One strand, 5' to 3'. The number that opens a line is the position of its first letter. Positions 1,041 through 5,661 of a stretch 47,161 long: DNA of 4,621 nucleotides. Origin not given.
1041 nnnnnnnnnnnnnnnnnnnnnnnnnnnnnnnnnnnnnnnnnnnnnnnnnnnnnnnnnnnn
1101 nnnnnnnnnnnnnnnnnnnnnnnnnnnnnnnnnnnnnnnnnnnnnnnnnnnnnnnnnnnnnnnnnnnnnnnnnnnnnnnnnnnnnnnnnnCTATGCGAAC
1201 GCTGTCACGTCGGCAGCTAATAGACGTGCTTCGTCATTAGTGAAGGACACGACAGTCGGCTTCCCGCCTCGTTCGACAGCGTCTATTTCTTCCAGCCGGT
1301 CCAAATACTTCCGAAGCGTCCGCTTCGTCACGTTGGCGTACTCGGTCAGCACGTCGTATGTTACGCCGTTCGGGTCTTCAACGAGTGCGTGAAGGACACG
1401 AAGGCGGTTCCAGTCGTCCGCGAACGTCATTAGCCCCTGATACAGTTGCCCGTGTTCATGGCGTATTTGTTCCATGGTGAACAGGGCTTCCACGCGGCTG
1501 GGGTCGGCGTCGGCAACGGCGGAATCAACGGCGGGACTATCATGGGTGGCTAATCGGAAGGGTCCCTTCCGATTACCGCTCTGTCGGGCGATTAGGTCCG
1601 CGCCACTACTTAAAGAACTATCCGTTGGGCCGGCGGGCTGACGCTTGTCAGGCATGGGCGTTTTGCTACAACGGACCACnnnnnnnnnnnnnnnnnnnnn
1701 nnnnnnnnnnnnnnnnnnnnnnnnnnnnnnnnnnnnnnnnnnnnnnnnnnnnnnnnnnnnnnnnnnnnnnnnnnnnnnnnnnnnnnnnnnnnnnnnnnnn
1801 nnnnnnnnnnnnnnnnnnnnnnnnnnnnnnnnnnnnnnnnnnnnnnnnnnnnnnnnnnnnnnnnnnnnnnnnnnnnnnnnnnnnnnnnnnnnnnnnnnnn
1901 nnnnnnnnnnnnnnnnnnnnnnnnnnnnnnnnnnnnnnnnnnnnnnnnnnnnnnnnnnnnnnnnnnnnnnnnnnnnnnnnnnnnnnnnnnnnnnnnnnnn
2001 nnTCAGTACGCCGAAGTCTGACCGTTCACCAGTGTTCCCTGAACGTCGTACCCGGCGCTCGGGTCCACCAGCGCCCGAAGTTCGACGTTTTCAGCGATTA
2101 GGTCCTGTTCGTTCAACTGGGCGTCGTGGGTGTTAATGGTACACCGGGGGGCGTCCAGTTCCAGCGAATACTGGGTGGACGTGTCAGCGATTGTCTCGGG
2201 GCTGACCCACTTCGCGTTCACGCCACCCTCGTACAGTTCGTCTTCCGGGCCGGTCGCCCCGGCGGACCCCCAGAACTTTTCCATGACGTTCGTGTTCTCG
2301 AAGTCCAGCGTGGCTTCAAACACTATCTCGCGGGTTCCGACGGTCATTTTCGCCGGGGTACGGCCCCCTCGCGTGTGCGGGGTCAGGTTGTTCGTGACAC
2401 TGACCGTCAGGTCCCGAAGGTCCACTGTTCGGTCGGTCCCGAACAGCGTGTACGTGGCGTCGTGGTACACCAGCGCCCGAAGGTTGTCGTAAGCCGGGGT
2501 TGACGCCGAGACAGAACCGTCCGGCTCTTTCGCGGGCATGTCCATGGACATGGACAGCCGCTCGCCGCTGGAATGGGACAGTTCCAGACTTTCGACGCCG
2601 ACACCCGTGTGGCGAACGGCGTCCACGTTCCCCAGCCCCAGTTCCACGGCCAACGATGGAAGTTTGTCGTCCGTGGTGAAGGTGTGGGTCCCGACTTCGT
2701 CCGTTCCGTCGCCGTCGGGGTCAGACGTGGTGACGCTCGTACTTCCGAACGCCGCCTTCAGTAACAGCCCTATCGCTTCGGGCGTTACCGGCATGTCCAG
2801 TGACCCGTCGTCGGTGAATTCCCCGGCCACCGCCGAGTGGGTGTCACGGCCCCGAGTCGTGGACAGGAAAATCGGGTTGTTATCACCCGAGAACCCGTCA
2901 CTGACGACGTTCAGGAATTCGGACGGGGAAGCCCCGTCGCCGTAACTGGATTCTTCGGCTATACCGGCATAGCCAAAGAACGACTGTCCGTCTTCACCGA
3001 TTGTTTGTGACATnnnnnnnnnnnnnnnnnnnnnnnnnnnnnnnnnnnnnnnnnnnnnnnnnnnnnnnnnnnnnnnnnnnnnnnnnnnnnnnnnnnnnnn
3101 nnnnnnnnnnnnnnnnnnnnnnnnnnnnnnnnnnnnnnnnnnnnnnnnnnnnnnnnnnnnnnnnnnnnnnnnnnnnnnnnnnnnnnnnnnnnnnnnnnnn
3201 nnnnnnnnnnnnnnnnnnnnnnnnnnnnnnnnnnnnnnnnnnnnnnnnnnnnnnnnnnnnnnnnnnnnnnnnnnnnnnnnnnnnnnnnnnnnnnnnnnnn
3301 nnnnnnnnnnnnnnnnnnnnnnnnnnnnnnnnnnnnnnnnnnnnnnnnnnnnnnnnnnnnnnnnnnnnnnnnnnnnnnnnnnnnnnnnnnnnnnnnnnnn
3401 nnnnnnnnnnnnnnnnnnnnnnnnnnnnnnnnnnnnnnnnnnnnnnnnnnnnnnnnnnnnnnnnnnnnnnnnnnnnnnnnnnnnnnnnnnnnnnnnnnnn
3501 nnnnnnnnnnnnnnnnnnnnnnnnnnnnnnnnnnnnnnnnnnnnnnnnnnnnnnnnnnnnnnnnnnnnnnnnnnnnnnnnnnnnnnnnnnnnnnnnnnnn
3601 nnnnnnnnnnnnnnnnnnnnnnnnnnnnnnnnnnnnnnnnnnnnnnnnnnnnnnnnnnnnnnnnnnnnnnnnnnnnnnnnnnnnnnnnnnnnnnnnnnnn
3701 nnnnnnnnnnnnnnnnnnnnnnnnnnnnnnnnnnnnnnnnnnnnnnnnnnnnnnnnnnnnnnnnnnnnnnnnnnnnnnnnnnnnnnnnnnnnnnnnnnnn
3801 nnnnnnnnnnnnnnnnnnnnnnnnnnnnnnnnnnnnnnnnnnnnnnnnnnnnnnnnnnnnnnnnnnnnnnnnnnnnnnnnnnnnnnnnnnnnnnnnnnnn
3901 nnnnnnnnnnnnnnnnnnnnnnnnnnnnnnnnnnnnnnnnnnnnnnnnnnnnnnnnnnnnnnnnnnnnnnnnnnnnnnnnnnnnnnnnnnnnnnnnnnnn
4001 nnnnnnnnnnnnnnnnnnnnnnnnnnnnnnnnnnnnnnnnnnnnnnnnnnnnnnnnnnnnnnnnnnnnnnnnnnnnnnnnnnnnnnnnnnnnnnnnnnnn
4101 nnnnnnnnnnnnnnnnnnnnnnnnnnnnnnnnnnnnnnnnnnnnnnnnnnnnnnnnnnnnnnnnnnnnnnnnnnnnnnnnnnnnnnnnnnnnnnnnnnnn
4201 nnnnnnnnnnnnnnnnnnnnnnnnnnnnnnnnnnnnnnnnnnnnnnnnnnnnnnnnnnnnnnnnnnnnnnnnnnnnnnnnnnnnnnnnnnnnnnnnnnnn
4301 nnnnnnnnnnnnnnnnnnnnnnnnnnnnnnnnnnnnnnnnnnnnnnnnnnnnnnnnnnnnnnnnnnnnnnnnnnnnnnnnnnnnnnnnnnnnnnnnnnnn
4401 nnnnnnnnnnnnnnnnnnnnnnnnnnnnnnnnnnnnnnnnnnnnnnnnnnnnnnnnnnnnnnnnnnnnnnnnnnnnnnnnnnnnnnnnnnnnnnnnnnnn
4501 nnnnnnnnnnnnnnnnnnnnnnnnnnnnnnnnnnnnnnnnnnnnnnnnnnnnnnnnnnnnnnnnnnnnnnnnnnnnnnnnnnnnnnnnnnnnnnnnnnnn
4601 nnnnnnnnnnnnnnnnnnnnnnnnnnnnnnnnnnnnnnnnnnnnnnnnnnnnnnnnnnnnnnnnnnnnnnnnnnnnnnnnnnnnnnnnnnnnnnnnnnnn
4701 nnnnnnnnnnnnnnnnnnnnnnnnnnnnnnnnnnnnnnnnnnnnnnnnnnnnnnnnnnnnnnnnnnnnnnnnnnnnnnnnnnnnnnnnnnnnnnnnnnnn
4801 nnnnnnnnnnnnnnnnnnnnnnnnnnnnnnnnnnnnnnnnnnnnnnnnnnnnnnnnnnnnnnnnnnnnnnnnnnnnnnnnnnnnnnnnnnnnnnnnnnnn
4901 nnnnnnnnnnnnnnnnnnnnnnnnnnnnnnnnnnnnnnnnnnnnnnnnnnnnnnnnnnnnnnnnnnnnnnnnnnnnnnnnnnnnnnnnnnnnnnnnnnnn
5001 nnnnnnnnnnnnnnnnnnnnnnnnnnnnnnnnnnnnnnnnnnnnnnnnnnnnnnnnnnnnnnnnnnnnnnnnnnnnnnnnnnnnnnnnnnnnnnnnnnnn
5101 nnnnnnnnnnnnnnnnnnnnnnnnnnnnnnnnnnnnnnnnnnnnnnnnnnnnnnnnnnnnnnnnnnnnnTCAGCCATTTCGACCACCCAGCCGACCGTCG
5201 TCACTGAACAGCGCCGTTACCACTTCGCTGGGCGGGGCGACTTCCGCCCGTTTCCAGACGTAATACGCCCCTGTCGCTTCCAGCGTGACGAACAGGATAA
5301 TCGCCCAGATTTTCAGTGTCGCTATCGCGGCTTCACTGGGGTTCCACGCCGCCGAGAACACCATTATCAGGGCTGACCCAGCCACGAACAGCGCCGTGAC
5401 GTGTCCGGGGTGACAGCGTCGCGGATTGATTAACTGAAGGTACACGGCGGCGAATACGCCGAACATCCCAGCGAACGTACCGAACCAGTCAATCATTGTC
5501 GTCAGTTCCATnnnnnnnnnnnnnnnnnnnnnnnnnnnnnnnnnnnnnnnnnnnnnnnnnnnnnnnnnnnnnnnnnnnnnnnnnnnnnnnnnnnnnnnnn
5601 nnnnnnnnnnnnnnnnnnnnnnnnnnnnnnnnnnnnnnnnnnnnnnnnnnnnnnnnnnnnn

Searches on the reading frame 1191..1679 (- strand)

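Call 85: search_protein_families(library=phrogs, proteins=[window:1191-1679:-], max_evalue=0.01)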
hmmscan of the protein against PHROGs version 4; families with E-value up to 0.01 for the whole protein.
window:1191-1679:- (162 aa): 2 families
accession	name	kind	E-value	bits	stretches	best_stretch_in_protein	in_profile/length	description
phrog_15150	-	transcription regulation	3.3e-06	26.9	1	99-155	410-466/561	transcriptional regulator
phrog_15357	-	unknown function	0.0023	19.2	1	90-133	25-69/120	-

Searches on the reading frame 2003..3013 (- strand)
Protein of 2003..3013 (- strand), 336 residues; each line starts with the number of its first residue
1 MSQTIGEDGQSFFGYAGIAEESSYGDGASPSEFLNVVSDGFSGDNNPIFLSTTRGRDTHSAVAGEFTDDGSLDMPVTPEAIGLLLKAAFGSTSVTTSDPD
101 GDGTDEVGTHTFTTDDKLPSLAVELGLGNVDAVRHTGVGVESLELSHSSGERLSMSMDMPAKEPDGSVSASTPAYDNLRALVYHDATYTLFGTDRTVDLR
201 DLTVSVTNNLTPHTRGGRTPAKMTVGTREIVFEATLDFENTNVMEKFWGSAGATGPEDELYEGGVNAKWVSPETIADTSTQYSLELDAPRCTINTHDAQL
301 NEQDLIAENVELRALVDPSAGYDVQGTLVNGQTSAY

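Call 85: search_protein_families(library=phrogs, proteins=[window:2003-3013:-], max_evalue=0.01)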
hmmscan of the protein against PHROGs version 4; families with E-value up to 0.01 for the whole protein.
window:2003-3013:- (336 aa): 1 family
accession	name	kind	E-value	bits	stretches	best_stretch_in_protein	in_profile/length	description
phrog_290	-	tail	3.4e-28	100.1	1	17-334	22-335/411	minor tail protein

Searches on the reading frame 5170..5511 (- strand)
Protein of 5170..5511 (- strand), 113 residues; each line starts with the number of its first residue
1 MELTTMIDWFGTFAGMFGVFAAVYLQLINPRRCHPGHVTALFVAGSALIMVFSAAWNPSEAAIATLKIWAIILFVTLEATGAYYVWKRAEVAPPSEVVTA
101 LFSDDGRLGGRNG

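Call 37: search_protein_families(library=pfam, proteins=[window:5170-5511:-], max_evalue=1)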
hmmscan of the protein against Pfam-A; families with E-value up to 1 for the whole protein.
window:5170-5511:- (113 aa): 0 families

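Call 38: search_protein_families(library=phrogs, proteins=[window:5170-5511:-], max_evalue=0.1)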
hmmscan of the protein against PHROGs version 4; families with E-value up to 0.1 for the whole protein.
window:5170-5511:- (113 aa): 1 family
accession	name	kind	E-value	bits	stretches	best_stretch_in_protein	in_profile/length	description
phrog_27838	-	lysis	4.7e-08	34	1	6-85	6-85/107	holin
